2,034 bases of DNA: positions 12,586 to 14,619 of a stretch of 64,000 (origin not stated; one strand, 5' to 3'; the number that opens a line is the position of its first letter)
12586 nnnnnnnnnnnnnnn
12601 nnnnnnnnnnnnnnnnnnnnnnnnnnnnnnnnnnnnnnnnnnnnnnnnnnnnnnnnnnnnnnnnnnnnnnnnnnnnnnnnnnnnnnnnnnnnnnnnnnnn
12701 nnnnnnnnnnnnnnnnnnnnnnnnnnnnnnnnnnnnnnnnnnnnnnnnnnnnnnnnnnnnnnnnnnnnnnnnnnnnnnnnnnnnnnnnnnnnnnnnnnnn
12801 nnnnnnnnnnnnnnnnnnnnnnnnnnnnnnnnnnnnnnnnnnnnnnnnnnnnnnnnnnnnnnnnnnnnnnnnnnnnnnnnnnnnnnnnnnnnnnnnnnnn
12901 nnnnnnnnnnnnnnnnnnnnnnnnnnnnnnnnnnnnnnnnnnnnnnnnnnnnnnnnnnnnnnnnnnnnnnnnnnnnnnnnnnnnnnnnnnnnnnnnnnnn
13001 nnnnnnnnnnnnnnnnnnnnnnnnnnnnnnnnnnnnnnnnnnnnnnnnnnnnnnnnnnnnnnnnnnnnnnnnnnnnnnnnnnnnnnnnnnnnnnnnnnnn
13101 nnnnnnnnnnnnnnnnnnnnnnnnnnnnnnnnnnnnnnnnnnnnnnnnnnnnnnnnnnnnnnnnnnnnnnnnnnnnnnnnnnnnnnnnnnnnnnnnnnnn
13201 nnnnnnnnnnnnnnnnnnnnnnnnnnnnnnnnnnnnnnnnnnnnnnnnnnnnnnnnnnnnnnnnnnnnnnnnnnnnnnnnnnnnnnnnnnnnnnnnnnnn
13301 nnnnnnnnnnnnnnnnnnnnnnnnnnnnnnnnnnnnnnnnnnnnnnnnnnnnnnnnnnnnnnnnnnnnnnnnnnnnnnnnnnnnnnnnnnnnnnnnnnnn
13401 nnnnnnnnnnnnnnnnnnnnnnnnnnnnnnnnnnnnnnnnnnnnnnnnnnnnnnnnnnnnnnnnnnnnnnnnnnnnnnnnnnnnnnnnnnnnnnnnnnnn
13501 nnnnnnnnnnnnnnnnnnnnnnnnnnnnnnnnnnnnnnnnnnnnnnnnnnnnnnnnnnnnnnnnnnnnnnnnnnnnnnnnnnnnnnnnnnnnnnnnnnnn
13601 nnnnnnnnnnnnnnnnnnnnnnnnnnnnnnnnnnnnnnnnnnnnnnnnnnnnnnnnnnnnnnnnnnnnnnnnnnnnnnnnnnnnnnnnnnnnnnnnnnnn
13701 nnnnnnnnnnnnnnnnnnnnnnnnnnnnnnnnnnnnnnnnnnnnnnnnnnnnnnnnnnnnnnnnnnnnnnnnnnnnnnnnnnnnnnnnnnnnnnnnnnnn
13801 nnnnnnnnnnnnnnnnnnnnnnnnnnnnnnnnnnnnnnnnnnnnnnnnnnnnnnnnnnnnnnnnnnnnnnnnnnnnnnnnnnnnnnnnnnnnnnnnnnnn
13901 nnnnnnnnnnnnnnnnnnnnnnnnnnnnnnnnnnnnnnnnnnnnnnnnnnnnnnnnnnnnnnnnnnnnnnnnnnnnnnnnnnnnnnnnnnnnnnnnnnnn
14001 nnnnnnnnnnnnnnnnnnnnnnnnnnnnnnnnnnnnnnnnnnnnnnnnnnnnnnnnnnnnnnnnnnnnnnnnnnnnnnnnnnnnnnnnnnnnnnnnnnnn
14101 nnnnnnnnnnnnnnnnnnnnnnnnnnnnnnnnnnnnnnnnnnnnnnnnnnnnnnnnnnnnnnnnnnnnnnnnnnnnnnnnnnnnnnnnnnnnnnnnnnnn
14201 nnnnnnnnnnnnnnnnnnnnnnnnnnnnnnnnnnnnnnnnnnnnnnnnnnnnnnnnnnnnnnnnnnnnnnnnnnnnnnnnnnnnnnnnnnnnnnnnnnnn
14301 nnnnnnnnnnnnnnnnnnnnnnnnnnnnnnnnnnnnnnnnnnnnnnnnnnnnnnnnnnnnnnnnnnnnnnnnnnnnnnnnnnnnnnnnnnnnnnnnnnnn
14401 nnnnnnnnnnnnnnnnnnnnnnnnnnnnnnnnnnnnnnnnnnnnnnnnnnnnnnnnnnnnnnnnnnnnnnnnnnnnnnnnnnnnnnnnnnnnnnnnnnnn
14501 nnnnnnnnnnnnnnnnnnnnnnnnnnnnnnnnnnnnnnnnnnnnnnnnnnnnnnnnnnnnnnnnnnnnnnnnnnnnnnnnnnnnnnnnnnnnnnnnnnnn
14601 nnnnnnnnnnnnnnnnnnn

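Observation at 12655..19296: Wzx/MOP-family flippase domain fused in frame to a two-module NRPS (A-T-C-A-T)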

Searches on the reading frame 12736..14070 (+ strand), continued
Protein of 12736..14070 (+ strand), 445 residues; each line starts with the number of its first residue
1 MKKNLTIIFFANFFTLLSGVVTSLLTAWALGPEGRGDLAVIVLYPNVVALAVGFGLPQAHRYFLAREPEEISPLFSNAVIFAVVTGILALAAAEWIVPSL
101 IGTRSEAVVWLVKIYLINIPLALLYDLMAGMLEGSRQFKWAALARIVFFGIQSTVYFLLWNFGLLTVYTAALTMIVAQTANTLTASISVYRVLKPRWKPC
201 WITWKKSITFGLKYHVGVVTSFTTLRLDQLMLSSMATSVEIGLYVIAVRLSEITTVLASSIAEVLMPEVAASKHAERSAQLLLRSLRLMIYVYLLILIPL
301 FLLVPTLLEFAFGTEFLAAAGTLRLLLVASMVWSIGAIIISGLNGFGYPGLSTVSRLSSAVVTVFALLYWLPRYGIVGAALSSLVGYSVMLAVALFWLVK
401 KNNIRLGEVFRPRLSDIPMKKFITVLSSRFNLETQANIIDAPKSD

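Call 30: search_protein_families(library=pfam, proteins=[L010:2979-11108:+, L011:3544-11568:+, L023:5024-11512:+, L022:10001-16465:+], max_evalue=0.001)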
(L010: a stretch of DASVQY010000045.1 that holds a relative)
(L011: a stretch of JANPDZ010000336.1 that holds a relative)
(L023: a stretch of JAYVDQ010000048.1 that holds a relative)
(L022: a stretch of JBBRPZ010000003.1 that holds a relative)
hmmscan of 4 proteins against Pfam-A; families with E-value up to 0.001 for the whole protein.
L010:2979-11108:+ (2710 aa): 6 families
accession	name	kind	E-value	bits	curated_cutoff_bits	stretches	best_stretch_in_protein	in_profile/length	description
PF00668.25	Condensation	-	4.8e-246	817.1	30.6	2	1066-1511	5-456/456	Condensation domain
PF00501.34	AMP-binding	-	1.1e-171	571.3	29.9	2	451-809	1-384/384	AMP-binding enzyme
PF00550.31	PP-binding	-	5.6e-52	174.3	20.8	3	2053-2116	1-66/67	Phosphopantetheine attachment site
PF13193.12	AMP-binding_C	-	1.5e-28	99.9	24.5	2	874-949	1-76/76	AMP-binding enzyme C-terminal domain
PF13440.11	Polysacc_synt_3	-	3e-10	40.3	23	1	30-318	6-290/293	Polysaccharide biosynthesis protein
PF01943.22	Polysacc_synt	-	7.1e-08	32.7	28.2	1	2-267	2-268/274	Polysaccharide biosynthesis protein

L011:3544-11568:+ (2675 aa): 6 families
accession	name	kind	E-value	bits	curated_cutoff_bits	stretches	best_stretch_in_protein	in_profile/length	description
PF00668.25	Condensation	-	8.3e-229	760.3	30.6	2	1051-1489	5-456/456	Condensation domain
PF00501.34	AMP-binding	-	7.6e-169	562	29.9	2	443-801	1-384/384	AMP-binding enzyme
PF00550.31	PP-binding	-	2.6e-49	165.8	20.8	3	965-1026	2-65/67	Phosphopantetheine attachment site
PF13193.12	AMP-binding_C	-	5.2e-29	101.4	24.5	2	860-935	1-76/76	AMP-binding enzyme C-terminal domain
PF13440.11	Polysacc_synt_3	-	5.9e-13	49.1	23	1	38-317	14-289/293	Polysaccharide biosynthesis protein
PF01943.22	Polysacc_synt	-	4e-08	33.5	28.2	1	2-270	2-271/274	Polysaccharide biosynthesis protein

L023:5024-11512:+ (2163 aa): 5 families
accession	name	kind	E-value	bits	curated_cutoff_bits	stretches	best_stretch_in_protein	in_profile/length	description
PF00501.34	AMP-binding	-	4.1e-173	576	29.9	2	447-805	1-384/384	AMP-binding enzyme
PF00668.25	Condensation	-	2e-110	370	30.6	1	1053-1497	4-455/456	Condensation domain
PF00550.31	PP-binding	-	4.6e-34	116.9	20.8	2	2040-2101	4-67/67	Phosphopantetheine attachment site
PF13193.12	AMP-binding_C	-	8.8e-24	84.7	24.5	2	864-939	1-76/76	AMP-binding enzyme C-terminal domain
PF13440.11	Polysacc_synt_3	-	3.6e-11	43.3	23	1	38-319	14-292/293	Polysaccharide biosynthesis protein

L022:10001-16465:+ (2155 aa): 6 families
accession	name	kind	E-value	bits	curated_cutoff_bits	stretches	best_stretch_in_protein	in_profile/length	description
PF00501.34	AMP-binding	-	2.6e-175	583.3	29.9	2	449-807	1-384/384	AMP-binding enzyme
PF00668.25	Condensation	-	3.8e-116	388.9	30.6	1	1055-1496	4-455/456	Condensation domain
PF00550.31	PP-binding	-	1.5e-32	112.1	20.8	2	972-1034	3-67/67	Phosphopantetheine attachment site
PF13193.12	AMP-binding_C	-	6.5e-25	88.3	24.5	2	866-941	1-76/76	AMP-binding enzyme C-terminal domain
PF13440.11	Polysacc_synt_3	-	1.8e-13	50.9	23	1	30-319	6-291/293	Polysaccharide biosynthesis protein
PF01943.22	Polysacc_synt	-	2.7e-12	47.2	28.2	1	2-267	2-268/274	Polysaccharide biosynthesis protein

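Call 42: search_solved_structures(query=A2, max_evalue=1)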
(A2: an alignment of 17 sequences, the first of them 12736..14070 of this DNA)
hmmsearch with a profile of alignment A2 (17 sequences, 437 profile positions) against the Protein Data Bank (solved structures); distinct sequences matched with E-value up to 1: 0.

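Call 49: predict_structure(alignment_id=A2)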
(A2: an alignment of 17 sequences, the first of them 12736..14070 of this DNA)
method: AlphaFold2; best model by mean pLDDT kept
length: 445 residues; sequences in the alignment: 17
mean_pLDDT: 79.6   pTM: 0.76
mean pLDDT of the five models: 79.6, 77.6, 74.6, 73.0, 67.6
residues with pLDDT >= 90: 102; 70-90: 248; 50-70: 67; < 50: 28
segments of 3 or more residues with pLDDT < 50: 217-220, 428-445
pLDDT, mean of each block of 10 residues (from residue 1): 58 76 86 89 85 76 80 92 92 88 86 92 91 83 87 92 93 93 94 92 84 56 63 85 86 69 55 66 79 80 86 85 88 82 72 81 88 88 90 87 68 61 50 45 42
secondary structure, 60 per line:
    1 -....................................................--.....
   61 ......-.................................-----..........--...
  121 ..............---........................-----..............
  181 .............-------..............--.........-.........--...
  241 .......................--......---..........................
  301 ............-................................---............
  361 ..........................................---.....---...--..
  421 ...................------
elements in order: H2-53 H56-66 H68-100 H106-115 H118-134 H138-161 H167-193 H201-214 H217-225 H227-235 H238-263 H266-271 H275-312 H314-345 H349-402 H406-410 H419-439

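Call 52: search_protein_families(library=ncbifam, proteins=[window:12736-14070:+], max_evalue=0.0001)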
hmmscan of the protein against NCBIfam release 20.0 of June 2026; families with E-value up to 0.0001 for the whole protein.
window:12736-14070:+ (445 aa): 0 families

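Call 53: fold_search(model_id=the predicted structure, library=pdb)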
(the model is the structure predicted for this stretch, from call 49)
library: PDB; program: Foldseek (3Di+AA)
matches with E <= 10: 432; with E <= 0.001: 58
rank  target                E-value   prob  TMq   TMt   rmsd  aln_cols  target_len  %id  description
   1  6nc6_A                2.4e-10  1.00  0.76  0.73   5.4       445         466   14  Lipid II flippase MurJ, inward closed conformation (released 2019-04-17)
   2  5t77                  3.7e-10  1.00  0.73  0.70   5.9       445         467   16  Crystal structure of the MOP flippase MurJ (released 2016-12-28)
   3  6nc8                  1.3e-09  1.00  0.75  0.72   5.7       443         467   16  Lipid II flippase MurJ, inward occluded conformation (released 2019-04-17)
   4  9g9n_A                4.1e-09  1.00  0.71  0.76   4.3       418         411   16  Lipid III flippase WzxE with NB10 and NB7 nanobodies in inward-facing conformation - crystal 1 (released 2025-01-22)
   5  9g9p_A                6.8e-09  1.00  0.70  0.75   4.3       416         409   15  Lipid III flippase WzxE with NB10 and NB7 nanobodies in inward-facing conformation - crystal 2 (released 2025-01-22)
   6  6nc6_B                8.0e-09  1.00  0.75  0.73   5.6       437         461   16  Lipid II flippase MurJ, inward closed conformation (released 2019-04-17)
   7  9g95_A                8.7e-09  1.00  0.63  0.67   6.3       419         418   16  Lipid III flippase WzxE with NB10 nanobody in outward-facing conformation at 2.7552 A (released 2025-01-22)
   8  7wag                  2.4e-08  1.00  0.72  0.62   8.6       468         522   15  Crystal structure of MurJ squeezed form (released 2022-06-01)
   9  6nc9                  2.4e-08  1.00  0.66  0.63  10.7       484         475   15  Lipid II flippase MurJ, outward-facing conformation (released 2019-04-17)
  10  6nc7_A                3.0e-08  1.00  0.66  0.63   6.5       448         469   15  Lipid II flippase MurJ, inward open conformation (released 2019-04-17)
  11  7waw                  3.4e-08  1.00  0.74  0.67   8.7       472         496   17  MurJ inward closed form (released 2022-06-01)
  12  7wax                  4.8e-08  1.00  0.73  0.64   4.6       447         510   18  MurJ inward occluded form (released 2022-06-01)
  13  6gwh                  5.2e-08  1.00  0.62  0.62   7.0       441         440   17  Outward-facing conformation of a multidrug resistance MATE family transporter of the MOP superfamily. (released 2019-06-05)
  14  6nc7_B                5.7e-08  1.00  0.70  0.67   6.0       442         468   15  Lipid II flippase MurJ, inward open conformation (released 2019-04-17)
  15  3wbn_A                6.4e-08  1.00  0.63  0.63   6.8       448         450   16  Crystal structure of MATE in complex with MaL6 (released 2013-06-12)
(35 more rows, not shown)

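Call 62: find_related_loci(query=A2, collection=metagenome_contigs, flank=4000)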
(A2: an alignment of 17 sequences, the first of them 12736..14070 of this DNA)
Query A2 (445 aa) in metagenome_contigs; peptide patterns used: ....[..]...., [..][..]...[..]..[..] (x = any residue, [..] = any of these).
281 stretches matched a pattern; 180 encode a relative of the query (tblastn E <= 1e-3); the best 80 are kept; 80 distinct loci.
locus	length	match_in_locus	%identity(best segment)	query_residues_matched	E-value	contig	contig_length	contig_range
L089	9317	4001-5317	84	1-439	0e+0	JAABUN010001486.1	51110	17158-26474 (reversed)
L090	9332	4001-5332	80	1-444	0e+0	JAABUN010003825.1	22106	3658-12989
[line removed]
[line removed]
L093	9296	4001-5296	69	1-432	0e+0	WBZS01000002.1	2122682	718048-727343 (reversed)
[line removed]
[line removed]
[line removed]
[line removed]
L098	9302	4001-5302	50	3-438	2e-141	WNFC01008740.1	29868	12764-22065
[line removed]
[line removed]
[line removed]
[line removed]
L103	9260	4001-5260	51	3-422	2e-139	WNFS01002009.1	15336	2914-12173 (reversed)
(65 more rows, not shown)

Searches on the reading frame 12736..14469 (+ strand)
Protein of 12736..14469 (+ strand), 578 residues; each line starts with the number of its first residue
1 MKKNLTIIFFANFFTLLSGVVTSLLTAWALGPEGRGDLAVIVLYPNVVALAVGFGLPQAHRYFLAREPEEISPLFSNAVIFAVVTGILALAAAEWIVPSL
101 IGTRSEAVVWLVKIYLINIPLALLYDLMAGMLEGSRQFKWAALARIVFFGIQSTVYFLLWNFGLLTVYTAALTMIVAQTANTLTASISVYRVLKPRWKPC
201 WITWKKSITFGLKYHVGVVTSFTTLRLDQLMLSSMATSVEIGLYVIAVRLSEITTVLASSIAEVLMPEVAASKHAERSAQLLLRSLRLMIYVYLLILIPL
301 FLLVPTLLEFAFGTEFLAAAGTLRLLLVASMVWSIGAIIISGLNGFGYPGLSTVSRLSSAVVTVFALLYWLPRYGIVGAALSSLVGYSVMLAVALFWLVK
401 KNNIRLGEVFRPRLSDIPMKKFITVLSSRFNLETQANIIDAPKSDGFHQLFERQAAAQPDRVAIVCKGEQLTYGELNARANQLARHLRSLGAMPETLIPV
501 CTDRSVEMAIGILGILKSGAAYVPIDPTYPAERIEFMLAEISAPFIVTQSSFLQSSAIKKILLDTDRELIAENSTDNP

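Call 31: search_protein_representatives(protein=window:12736-14469:+)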
Query: 578 residues. Proteins with E-value up to 0.001 (for the whole library): 123016; up to 1e-10: 76588; up to 1e-30: 14888. The best 150 are listed.
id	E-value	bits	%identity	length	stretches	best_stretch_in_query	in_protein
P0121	4.9e-287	969.2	79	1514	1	1-578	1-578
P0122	4.4e-244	827.5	58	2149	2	1-578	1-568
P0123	4.8e-182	622.7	49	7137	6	438-551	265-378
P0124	9.4e-178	608.5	44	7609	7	437-566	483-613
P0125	9.1e-170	582.2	42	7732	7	439-551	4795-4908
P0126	2.5e-167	574.1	48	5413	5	441-558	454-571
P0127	2.6e-165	567.5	45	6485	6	433-566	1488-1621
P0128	2.8e-165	567.4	51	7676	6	443-565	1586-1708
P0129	2.1e-163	561.2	43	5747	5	429-578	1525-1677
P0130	8.8e-163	559.1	46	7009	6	442-552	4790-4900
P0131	9.8e-162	555.7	41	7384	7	439-550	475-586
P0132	1.0e-160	552.3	46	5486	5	432-566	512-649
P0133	3.0e-160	550.8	40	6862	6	442-565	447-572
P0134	3.6e-160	550.5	48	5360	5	425-553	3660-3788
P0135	2.8e-159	547.6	54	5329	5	441-548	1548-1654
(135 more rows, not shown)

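Call 60: list_cluster_members(proteins=[P0121, P0122, L010:2979-11108:+, L011:3544-11568:+, L022:10001-16465:+, L023:5024-11512:+])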
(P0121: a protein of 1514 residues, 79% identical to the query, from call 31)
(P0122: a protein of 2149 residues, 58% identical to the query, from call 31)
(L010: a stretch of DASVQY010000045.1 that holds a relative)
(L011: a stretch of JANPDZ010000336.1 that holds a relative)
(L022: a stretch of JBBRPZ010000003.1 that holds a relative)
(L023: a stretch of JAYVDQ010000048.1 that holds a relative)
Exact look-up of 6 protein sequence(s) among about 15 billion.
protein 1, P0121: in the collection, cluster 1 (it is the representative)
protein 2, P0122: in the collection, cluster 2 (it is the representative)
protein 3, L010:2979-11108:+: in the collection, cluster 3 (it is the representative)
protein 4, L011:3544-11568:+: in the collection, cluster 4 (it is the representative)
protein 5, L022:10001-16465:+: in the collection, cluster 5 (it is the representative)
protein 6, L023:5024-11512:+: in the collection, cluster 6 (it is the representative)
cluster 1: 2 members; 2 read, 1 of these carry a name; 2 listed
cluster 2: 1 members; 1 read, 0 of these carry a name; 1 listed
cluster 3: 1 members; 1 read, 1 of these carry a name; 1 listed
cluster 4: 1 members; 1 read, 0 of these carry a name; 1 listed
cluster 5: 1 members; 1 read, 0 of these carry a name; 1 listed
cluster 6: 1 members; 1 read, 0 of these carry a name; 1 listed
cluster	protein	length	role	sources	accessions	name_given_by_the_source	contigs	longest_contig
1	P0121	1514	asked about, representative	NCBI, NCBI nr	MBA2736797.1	MAG: amino acid adenylation domain-containing protein [Pyrinomonadaceae bacterium] | amino acid adenylation domain-containing protein [Pyrinomonadaceae bacterium]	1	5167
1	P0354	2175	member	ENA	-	-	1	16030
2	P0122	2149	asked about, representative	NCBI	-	-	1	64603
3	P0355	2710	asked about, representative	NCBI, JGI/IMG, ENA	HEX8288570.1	MAG TPA: amino acid adenylation domain-containing protein [Pyrinomonadaceae bacterium] | amino acid adenylation domain-containing protein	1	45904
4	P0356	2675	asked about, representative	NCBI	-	-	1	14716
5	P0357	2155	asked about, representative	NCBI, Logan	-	-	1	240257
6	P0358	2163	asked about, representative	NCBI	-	-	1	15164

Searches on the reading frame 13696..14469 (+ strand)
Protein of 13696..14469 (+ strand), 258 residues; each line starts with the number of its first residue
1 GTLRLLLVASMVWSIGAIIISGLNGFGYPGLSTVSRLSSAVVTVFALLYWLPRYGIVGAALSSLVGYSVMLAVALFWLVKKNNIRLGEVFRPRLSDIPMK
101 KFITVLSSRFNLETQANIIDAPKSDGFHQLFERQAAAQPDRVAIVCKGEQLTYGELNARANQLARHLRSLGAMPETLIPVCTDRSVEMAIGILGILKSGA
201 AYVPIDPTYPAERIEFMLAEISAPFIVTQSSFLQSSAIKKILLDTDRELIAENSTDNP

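Call 48: find_homologous_proteins(query=window:13696-14469:+, max_evalue=1e-20)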
Query window:13696-14469:+ (258 aa): 396 proteins with E <= 1e-20 among 3306 candidates; the best 120 are listed.
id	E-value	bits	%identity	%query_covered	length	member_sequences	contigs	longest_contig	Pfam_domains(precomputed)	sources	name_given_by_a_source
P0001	8.6e-50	187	80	46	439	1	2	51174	PF01943.23,PF13440.12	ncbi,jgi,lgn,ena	-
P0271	4.1e-48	182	49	41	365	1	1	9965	PF00501.35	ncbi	-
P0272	4.5e-48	182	71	47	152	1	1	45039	PF00501.35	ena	-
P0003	1.3e-47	180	89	39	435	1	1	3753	PF01943.23,PF13440.12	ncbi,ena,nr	ncbi:MAG TPA: flippase [Pyrinomonadaceae bacterium]|nr:flippase [Pyrinomonadaceae bacterium]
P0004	2.3e-44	170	78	39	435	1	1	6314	PF01943.23,PF13440.12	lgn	-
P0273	4.5e-43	165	62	53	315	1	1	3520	PF00501.35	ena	-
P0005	4.5e-41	159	72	43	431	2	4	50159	-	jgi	jgi:O-antigen/teichoic acid export membrane protein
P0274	5.0e-41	159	58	52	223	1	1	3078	PF00501.35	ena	-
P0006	1.3e-40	157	71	43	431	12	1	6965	PF01943.23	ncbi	-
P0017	1.7e-40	157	70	43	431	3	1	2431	PF13440.12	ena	-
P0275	6.3e-40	155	59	51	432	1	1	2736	PF00501.35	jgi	jgi:amino acid adenylation domain-containing protein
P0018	1.0e-39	154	68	43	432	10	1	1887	PF13440.12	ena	-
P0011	1.4e-39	154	69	39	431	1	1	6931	PF01943.23,PF13440.12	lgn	-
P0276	2.5e-39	153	67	43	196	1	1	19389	-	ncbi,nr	ncbi:MAG TPA: polysaccharide biosynthesis C-terminal domain-containing protein [Blastocatellia bacte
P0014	3.2e-39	153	69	43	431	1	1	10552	PF01943.23,PF13440.12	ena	-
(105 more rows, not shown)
